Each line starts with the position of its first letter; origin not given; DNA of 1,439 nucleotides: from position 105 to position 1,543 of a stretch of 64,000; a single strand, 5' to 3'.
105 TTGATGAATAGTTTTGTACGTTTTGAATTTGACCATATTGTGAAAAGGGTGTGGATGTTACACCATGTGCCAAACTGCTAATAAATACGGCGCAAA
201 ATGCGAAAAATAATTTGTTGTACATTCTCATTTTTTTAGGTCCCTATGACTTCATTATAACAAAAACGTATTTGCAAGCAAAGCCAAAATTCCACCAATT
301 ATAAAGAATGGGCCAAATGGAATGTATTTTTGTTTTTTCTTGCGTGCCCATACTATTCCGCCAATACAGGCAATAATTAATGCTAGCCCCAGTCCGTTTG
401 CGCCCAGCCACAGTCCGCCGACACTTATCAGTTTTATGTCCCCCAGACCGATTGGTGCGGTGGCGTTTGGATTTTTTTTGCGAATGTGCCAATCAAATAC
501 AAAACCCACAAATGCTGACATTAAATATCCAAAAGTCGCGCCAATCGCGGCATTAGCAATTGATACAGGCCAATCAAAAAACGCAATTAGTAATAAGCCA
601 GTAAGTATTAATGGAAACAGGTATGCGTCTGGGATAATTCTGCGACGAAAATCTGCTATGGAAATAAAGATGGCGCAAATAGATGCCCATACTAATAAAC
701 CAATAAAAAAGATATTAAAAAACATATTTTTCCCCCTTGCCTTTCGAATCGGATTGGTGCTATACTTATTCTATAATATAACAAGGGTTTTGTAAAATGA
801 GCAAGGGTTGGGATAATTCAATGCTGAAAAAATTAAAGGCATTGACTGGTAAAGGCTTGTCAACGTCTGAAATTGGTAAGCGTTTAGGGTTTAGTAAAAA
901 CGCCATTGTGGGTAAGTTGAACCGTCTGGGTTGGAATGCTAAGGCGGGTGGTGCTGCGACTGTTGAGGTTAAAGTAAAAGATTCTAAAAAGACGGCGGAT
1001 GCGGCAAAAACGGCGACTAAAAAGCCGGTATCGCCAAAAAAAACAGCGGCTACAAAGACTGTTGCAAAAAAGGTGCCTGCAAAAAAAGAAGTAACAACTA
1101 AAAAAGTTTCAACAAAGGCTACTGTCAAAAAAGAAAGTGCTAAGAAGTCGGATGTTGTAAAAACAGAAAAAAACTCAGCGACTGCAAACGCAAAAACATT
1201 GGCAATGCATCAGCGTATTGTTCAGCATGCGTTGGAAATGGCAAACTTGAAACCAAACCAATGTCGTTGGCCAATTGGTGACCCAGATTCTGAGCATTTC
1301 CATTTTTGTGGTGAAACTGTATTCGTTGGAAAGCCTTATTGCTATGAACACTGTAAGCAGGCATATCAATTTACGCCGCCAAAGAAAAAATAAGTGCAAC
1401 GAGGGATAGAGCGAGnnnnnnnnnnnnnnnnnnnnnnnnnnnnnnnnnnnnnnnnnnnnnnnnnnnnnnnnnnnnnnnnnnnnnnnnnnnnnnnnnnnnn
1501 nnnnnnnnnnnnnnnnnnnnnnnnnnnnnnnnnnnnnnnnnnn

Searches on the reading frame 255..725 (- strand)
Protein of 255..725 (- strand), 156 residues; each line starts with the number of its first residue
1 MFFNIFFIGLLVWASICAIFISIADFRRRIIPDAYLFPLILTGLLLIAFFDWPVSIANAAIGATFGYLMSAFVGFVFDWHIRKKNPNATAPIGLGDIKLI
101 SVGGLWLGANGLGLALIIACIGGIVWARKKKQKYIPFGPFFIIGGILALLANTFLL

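Call 3: search_protein_families(library=pfam, proteins=[window:255-725:-], max_evalue=1)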
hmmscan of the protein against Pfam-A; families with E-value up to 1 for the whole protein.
window:255-725:- (156 aa): 3 families
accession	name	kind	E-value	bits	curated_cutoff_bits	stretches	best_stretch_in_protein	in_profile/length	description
PF01478.23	Peptidase_A24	-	2.9e-13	50.6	26.5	1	15-127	4-103/104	Type IV leader peptidase family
PF01384.25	PHO4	-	0.12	11.7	33.7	1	44-127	76-143/350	Phosphate transporter family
PF19297.4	QcrA_N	-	0.36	10.6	27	0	8-33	99-124/222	QcrA subunit N-terminal region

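Call 4: search_protein_families(library=ncbifam, proteins=[window:255-725:-], max_evalue=1)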
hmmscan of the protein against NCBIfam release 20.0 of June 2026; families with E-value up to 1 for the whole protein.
window:255-725:- (156 aa): 3 families
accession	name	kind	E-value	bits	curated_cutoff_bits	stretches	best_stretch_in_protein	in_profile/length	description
NF038392.1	div_DrpB_YedR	equivalog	0.16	12.3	50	0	66-130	22-83/86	cell division protein DrpB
NF009001.0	PRK12346.1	subfamily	0.19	11.3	439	1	57-85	161-190/316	transaldolase A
NF041738.1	GG_III-CTERM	domain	0.2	11.6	22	1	111-131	7-27/28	GGIII-like transmembrane region-containing protein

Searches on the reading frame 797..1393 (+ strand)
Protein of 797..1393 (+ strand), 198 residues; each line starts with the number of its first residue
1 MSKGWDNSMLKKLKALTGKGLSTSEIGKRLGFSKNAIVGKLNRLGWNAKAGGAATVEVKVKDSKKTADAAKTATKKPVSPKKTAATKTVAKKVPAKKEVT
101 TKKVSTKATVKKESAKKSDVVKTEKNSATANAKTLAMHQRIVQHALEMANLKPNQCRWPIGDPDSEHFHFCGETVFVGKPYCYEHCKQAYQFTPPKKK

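Call 3: search_protein_families(library=pfam, proteins=[window:797-1393:+], max_evalue=1)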
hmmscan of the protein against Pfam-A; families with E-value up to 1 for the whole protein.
window:797-1393:+ (198 aa): 6 families
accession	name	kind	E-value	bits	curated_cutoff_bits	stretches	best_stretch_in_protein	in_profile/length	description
PF07750.17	GcrA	-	1.5e-27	97.4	26.9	1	5-193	3-148/155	GcrA cell cycle regulator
PF07382.16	HC2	-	0.00018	22.1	40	1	55-135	32-110/194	Histone H1-like nucleoprotein HC2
PF21190.3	Bbp16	-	0.0012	19.5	27.1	1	47-98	41-92/115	Bbp16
PF08279.18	HTH_11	-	0.097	13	25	1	8-44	4-39/55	HTH domain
PF18024.7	HTH_50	-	0.15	12.2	27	1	22-45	25-48/50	Helix-turn-helix domain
PF11254.13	DUF3053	-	0.34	10.9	23.9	1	44-145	96-196/219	Protein of unknown function (DUF3053)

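Call 4: search_protein_families(library=ncbifam, proteins=[window:797-1393:+], max_evalue=1)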
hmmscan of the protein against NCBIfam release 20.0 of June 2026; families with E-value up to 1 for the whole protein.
window:797-1393:+ (198 aa): 11 families
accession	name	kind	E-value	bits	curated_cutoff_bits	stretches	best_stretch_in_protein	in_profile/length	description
NF050816.1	sig70cofacGcrA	equivalog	5.1e-22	79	280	2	94-196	54-156/173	cell cycle sigma 70 cofactor GcrA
NF038053.1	hist_H1_lk_Burk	equivalog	8.8e-05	22.8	80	1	53-129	47-127/195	histone H1-like DNA-binding protein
NF038052.1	histone_lik_HC2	exception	0.0042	17.3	135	1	61-141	17-96/201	histone H1-like DNA-binding protein Hc2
NF011492.0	PRK14900.1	equivalog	0.011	13.6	1783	1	54-133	962-1039/1044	valine--tRNA ligase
NF005846.3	PRK07764.1-6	equivalog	0.11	11.5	625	1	35-134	369-468/628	DNA polymerase III subunit gamma and tau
NF004561.0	PRK05901.1-3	equivalog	0.32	10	582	1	60-135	46-132/537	RNA polymerase sigma factor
NF004560.0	PRK05901.1-1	equivalog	0.48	9.4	711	1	58-135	34-111/516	RNA polymerase sigma factor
NF005423.0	PRK07003.1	equivalog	0.61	8.4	1260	1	53-135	373-456/831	DNA polymerase III subunit gamma/tau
NF004966.0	PRK06319.1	equivalog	0.66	7.9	868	1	55-149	734-824/862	DNA topoisomerase I/SWI domain fusion protein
TIGR01347.1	sucB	equivalog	0.95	8.6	378.65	0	38-148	71-180/404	dihydrolipoyllysine-residue succinyltransferase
NF011531.0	PRK14971.1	equivalog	0.98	8.1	685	0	59-137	418-497/614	DNA polymerase III subunit gamma/tau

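Call 59: search_protein_families(library=phrogs, proteins=[window:797-1393:+], max_evalue=0.01)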
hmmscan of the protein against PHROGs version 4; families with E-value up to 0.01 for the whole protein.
window:797-1393:+ (198 aa): 4 families
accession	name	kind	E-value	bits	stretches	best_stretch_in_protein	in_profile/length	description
phrog_16311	-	unknown function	1.1e-12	49.3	1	3-191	3-145/151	-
phrog_12262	-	unknown function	9.5e-08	33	1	109-197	79-168/182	-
phrog_323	-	transcription regulation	0.00013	22.7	1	3-143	147-298/319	transcriptional regulator, D5-like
phrog_664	-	DNA, RNA and nucleotide metabolism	0.0022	18.9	1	11-59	91-139/210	DNA binding protein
